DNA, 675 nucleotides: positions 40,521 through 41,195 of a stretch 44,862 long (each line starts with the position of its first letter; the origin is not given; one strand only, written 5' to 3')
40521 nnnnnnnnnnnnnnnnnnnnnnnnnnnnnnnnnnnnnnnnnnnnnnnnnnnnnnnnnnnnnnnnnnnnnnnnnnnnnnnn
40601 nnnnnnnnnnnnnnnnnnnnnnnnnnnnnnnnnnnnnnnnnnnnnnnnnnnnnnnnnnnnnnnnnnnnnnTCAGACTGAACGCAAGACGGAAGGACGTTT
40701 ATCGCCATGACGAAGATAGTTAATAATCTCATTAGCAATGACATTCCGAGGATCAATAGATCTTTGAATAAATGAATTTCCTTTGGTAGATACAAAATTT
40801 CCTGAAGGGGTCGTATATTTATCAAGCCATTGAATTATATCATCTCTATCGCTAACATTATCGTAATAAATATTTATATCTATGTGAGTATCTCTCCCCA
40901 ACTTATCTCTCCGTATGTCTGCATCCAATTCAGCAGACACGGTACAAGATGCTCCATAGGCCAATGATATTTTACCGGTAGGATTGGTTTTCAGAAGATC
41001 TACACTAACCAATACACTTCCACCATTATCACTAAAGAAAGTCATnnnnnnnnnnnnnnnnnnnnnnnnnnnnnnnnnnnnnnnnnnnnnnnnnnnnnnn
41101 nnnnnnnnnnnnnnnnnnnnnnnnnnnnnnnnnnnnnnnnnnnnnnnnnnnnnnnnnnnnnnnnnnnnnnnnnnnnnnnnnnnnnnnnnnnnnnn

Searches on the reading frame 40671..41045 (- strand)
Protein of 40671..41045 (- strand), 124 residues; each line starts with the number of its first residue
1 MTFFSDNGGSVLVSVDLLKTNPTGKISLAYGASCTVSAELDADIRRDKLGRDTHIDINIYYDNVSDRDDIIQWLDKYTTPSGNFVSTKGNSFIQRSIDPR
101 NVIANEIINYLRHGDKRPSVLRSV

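Call 5: search_protein_families(library=pfam, proteins=[window:40671-41045:-], max_evalue=1)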
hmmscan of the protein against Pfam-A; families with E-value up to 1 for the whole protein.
window:40671-41045:- (124 aa): 1 family
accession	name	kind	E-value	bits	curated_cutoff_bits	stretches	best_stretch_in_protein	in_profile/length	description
PF14021.12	TNT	-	0.0012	19.7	27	1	73-102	7-36/88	Tuberculosis necrotizing toxin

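Call 6: search_protein_families(library=padloc, proteins=[window:40671-41045:-], max_evalue=1)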
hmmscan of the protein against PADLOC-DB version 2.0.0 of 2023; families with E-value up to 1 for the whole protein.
window:40671-41045:- (124 aa): 0 families

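Call 7: search_protein_families(library=phrogs, proteins=[window:40671-41045:-], max_evalue=0.1)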
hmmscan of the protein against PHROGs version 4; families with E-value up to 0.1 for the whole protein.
window:40671-41045:- (124 aa): 0 families

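Call 9: find_homologous_proteins(query=window:40671-41045:-, max_evalue=0.01)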
Query window:40671-41045:- (124 aa): 1 proteins with E <= 0.01 among 2 candidates.
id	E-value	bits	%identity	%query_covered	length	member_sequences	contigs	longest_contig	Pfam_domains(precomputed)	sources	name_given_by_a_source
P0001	5.5e-76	270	100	100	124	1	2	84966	-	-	-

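Call 13: find_encoding_contigs(protein=window:40671-41045:-, flank=10000)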
Protein window:40671-41045:- (124 aa): 2 contigs read that carry it; 1 place shown.
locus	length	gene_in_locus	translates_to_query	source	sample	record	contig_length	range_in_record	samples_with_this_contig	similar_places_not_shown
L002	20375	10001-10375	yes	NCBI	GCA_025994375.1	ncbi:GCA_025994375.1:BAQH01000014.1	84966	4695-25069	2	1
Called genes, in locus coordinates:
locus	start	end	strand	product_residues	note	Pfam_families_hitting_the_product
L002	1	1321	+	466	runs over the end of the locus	PF01546:Peptidase_M20, PF07687:M20_dimer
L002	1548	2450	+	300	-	PF00581:Rhodanese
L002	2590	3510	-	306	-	PF00892:EamA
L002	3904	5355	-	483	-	PF13229:Beta_helix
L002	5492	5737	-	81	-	-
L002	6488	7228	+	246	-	-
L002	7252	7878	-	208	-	-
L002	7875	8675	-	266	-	-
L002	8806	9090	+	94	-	PF04365:BrnT_toxin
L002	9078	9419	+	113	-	PF01381:HTH_3 (faint), PF15731:MqsA_antitoxin (weak), PF13560:HTH_31 (weak)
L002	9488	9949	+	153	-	PF15970:HicB-like_2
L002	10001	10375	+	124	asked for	-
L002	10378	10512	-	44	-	-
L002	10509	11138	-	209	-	-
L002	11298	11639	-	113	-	-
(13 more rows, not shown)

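Call 20: predict_structure(protein=window:40671-41045:-)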
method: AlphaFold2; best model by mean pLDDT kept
length: 124 residues; sequences in the alignment: 1
mean_pLDDT: 58.3   pTM: 0.51
mean pLDDT of the five models: 58.3, 50.8, 48.0, 42.9, 38.5
residues with pLDDT >= 90: 0; 70-90: 32; 50-70: 55; < 50: 37
segments of 3 or more residues with pLDDT < 50: 1-19, 27-37, 86-88
pLDDT, mean of each block of 10 residues (from residue 1): 35 44 51 43 72 72 63 63 49 69 76 67 48
secondary structure, 60 per line:
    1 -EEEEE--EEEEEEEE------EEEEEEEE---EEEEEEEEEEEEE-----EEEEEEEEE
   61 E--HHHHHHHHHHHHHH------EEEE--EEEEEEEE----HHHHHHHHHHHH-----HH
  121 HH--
elements in order: E2-6 E9-16 E23-30 E34-46 E52-61 H64-77 E84-87 E90-97 H102-113 H119-122

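Call 23: search_protein_representatives(protein=window:40671-41045:-)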
Query: 124 residues. Proteins with E-value up to 0.001 (for the whole library): 11; up to 1e-10: 4; up to 1e-30: 2. The best 11 are listed.
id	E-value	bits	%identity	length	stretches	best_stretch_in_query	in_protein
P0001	1.7e-76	270.3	100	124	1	1-124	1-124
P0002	4.9e-31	123.6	31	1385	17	42-91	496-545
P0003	1.1e-25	106.4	49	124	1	1-124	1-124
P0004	8.2e-13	64.8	34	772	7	43-93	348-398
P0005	2.5e-09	53.6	38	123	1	16-121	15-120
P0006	7.8e-07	45.5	29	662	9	31-60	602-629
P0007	1.9e-06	44.3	38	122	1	26-121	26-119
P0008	7.9e-06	42.3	29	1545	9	47-89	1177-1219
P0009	1.8e-04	37.9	30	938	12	47-92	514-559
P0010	2.0e-04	37.7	35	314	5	65-92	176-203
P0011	5.8e-04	36.2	37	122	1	24-121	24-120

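Call 27: find_homologous_proteins(query=A1, max_evalue=0.001)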
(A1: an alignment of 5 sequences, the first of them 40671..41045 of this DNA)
Query A1 (5 sequences) (124 aa, profile of the alignment): 6 proteins with E <= 0.001 among 345 candidates.
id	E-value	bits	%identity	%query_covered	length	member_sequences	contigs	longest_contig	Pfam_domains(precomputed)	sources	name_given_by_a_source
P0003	6.8e-49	183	49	100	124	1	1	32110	-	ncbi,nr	ncbi:hypothetical protein GL297_08050 [Komagataeibacter sp. FXV2]|nr:hypothetical protein [Komagatae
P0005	9.7e-49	182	38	88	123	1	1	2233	-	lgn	-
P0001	2.7e-46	174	100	100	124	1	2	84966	-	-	-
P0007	5.9e-46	173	38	77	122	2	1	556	-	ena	-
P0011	8.9e-42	160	35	76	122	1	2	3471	-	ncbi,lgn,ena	-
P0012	4.3e-39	151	39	77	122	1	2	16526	-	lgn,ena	-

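Call 29: find_encoding_contigs(protein=P0003, flank=6000, max_places=3)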
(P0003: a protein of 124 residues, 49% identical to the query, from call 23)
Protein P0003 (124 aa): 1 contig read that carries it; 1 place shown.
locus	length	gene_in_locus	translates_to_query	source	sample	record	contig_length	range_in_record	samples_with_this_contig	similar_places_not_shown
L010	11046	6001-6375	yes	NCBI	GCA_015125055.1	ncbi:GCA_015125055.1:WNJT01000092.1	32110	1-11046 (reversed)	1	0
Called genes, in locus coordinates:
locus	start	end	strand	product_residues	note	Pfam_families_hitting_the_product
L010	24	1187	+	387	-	PF21783:YNCE, PF22494:choice_anch_I (faint)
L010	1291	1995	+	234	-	PF00293:NUDIX (weak)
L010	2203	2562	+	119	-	PF20159:YidB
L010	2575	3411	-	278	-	PF05013:FGase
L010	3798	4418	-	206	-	-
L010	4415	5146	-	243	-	-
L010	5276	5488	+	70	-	PF07927:HicA_toxin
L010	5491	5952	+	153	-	PF15970:HicB-like_2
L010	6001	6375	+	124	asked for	-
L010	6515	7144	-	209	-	-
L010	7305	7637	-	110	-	-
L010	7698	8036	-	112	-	-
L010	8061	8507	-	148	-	-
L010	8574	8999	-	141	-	-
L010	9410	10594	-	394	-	PF21882:Gp53-like_C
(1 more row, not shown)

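Call 30: find_encoding_contigs(protein=P0012, flank=6000, max_places=3)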
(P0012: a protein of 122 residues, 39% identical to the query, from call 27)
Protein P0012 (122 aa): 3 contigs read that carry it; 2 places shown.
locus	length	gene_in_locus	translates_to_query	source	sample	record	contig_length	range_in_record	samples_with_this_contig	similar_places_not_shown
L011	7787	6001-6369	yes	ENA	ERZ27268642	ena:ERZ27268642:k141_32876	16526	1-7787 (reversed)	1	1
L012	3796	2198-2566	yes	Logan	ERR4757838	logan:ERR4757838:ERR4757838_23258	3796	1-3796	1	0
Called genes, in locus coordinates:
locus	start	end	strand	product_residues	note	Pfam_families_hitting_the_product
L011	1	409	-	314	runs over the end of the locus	-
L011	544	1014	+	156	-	-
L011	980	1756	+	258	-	PF01464:SLT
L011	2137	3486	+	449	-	PF03428:RP-C, PF11800:RP-C_C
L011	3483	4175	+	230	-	-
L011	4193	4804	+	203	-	-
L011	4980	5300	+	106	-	-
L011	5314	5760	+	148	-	PF00583:Acetyltransf_1, PF13673:Acetyltransf_10, PF13508:Acetyltransf_7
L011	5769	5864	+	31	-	-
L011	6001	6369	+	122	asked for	-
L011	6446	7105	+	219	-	-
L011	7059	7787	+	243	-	?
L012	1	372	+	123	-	?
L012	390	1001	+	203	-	-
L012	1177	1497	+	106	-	-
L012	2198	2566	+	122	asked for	-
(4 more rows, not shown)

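Call 31: find_encoding_contigs(protein=P0011, flank=6000, max_places=3)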
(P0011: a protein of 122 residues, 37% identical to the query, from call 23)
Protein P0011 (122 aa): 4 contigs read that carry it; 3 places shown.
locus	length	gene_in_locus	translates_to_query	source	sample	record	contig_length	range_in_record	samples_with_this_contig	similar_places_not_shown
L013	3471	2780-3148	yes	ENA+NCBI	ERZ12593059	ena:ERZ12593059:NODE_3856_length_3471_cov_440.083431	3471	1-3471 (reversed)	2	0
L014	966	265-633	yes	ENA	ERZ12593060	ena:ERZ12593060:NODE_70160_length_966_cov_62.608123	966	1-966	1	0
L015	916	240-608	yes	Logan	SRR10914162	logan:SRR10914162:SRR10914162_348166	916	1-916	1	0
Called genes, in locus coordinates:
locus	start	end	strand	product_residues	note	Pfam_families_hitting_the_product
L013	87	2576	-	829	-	PF00005:ABC_tran (faint), PF02463:SMC_N (faint), PF13191:AAA_16 (faint), PF13304:AAA_21 (faint), PF13555:AAA_29 (faint), PF20703:nSTAND1 (faint), PF00684:DnaJ_CXXCXGXG (faint), PF17755:UvrA_DNA-bind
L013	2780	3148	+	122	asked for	-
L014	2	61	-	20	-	?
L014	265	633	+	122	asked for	-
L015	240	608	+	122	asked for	-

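Call 32: find_encoding_contigs(protein=P0005, flank=6000, max_places=3)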
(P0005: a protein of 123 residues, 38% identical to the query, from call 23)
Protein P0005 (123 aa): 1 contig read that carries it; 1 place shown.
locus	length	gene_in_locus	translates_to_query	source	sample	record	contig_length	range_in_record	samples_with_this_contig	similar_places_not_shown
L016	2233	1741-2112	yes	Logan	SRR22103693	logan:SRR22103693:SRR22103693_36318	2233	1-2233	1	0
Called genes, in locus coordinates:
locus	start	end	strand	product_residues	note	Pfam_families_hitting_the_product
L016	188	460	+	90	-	-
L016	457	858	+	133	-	PF01850:PIN (weak)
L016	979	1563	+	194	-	-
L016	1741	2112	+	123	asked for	-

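Call 33: predict_structure(alignment_id=A1)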
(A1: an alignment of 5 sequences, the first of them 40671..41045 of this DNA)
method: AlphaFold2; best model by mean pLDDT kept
length: 124 residues; sequences in the alignment: 5
mean_pLDDT: 90.7   pTM: 0.86
mean pLDDT of the five models: 90.7, 88.8, 86.9, 85.8, 84.3
residues with pLDDT >= 90: 89; 70-90: 31; 50-70: 4; < 50: 0
segments of 3 or more residues with pLDDT < 50: none
pLDDT, mean of each block of 10 residues (from residue 1): 75 91 94 94 94 95 91 91 85 90 96 95 84
secondary structure, 60 per line:
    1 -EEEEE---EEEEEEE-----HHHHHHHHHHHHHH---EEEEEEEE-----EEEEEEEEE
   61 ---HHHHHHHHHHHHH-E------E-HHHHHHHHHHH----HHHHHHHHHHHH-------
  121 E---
elements in order: E2-6 E10-16 H22-35 E39-46 E52-60 H64-76 H87-97 H102-113

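Call 39: fold_search(model_id=the predicted structure, library=pdb)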
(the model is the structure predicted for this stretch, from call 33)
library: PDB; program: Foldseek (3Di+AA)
matches with E <= 10: 1215; with E <= 0.001: 0
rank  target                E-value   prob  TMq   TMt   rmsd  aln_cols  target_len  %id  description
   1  2ab5_B                6.0e-02  0.72  0.32  0.18   5.7        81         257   14  bI3 LAGLIDADG Maturase (released 2005-08-30)
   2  2ab5_A                9.1e-02  0.63  0.32  0.18   5.7        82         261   16  bI3 LAGLIDADG Maturase (released 2005-08-30)
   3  9kzx_SY               1.1e-01  0.15  0.25  0.25  16.9       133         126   14  Cryo-EM structure of the HCV IRES-dependently initiated CMV-stalled 80S ribosome (rotated state) in complexed with eI (released 2025-12-03)
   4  6ofs                  1.5e-01  0.21  0.27  0.07   9.4       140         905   14  The crystal structure of the periplasmic protease PqqL from Escherichia coli (released 2019-10-02)
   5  6nuk_A                1.7e-01  0.51  0.34  0.39   7.5        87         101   10  De novo designed protein Ferredog-Diesel (released 2019-06-12)
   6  1j6w_A                1.7e-01  0.16  0.24  0.19  12.6       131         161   13  CRYSTAL STRUCTURE OF HAEMOPHILUS INFLUENZAE LUXS (released 2001-06-08)
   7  4fxv_B                2.0e-01  0.66  0.37  0.50   4.7        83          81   14  Crystal structure of an ELAV-like protein 1 (ELAVL1) from Homo sapiens at 1.90 A resolution (released 2012-10-03)
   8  3hi9_A                2.0e-01  0.63  0.36  0.49   4.7        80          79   14  The x-ray crystal structure of the first RNA recognition motif (RRM1) of the AU-rich element (ARE) binding protein HuR (released 2010-03-31)
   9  4fxv_D                2.0e-01  0.60  0.36  0.50   4.7        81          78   16  Crystal structure of an ELAV-like protein 1 (ELAVL1) from Homo sapiens at 1.90 A resolution (released 2012-10-03)
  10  4fxv_A                2.1e-01  0.60  0.36  0.47   5.0        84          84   14  Crystal structure of an ELAV-like protein 1 (ELAVL1) from Homo sapiens at 1.90 A resolution (released 2012-10-03)
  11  4egl                  2.1e-01  0.57  0.35  0.28   4.7        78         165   15  Crystal structure of two tandem RNA recognition motifs of Human antigen R (released 2012-05-30)
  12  9d7r_2w               2.2e-01  0.75  0.29  0.15   5.0        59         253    8  Crystal structure of the wild-type Thermus thermophilus 70S ribosome in complex with Fva1 antimicrobial peptide, mRNA (released 2024-11-13)
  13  6y57_SY               2.2e-01  0.30  0.27  0.29   6.3        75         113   12  Structure of human ribosome in hybrid-PRE state (released 2020-04-15)
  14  3j80_Y                2.2e-01  0.18  0.25  0.24   8.5        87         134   15  CryoEM structure of 40S-eIF1-eIF1A preinitiation complex (released 2014-11-05)
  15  1j6w_B                2.2e-01  0.15  0.24  0.19  12.6       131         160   13  CRYSTAL STRUCTURE OF HAEMOPHILUS INFLUENZAE LUXS (released 2001-06-08)
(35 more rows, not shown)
